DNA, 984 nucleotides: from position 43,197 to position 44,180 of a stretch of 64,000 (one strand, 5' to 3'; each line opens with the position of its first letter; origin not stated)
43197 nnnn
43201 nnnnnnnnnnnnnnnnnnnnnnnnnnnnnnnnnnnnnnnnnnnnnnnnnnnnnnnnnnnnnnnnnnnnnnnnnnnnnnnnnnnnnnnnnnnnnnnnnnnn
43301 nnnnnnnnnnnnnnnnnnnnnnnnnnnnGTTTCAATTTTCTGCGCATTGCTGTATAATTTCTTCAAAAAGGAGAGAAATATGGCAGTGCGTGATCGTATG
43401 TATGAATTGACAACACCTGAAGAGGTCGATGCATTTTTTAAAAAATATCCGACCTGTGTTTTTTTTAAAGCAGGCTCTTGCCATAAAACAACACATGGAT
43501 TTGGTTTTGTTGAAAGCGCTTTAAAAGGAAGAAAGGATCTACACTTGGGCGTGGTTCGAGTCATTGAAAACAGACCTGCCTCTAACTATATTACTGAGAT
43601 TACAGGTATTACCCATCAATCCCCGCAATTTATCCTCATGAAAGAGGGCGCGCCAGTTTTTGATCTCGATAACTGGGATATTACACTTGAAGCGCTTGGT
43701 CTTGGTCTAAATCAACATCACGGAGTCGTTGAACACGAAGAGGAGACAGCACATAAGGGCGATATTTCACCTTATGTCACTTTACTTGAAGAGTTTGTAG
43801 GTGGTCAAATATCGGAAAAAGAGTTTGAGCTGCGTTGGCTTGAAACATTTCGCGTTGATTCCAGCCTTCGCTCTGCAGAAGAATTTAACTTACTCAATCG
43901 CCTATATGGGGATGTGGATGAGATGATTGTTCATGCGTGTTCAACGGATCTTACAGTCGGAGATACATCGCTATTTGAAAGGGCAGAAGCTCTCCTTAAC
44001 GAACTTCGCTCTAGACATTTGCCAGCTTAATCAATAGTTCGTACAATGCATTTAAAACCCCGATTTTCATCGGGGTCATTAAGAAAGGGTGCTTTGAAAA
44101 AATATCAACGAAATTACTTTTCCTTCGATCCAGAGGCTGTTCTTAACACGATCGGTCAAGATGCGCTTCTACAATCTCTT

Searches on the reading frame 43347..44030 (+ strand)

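Call 7: search_protein_families(library=pfam, proteins=[window:43347-44030:+], max_evalue=0.1)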
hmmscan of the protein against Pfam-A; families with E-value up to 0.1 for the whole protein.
window:43347-44030:+ (227 aa): 2 families
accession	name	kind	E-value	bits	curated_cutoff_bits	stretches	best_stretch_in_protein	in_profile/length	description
PF11009.14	BrxC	-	4.6e-21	75.1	24.2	1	20-117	2-102/102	Monothiol bacilliredoxin BrxC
PF09204.15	Colicin_immun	-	1.2e-07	32.6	22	1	142-220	4-88/88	Bacterial self-protective colicin-like immunity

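Call 8: search_protein_families(library=ncbifam, proteins=[window:43347-44030:+], max_evalue=0.1)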
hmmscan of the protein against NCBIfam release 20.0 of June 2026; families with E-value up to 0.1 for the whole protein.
window:43347-44030:+ (227 aa): 2 families
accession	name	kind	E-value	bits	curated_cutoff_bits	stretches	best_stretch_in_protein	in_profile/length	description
NF053651.1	BclredAbxCDein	equivalog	4.8e-61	206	340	1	19-219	2-201/202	monothiol bacilliredoxin AbxC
TIGR04019.1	B_thiol_YtxJ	hypoth_equivalog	5.2e-13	48.9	77.25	1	20-117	2-103/105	bacillithiol system redox-active protein YtxJ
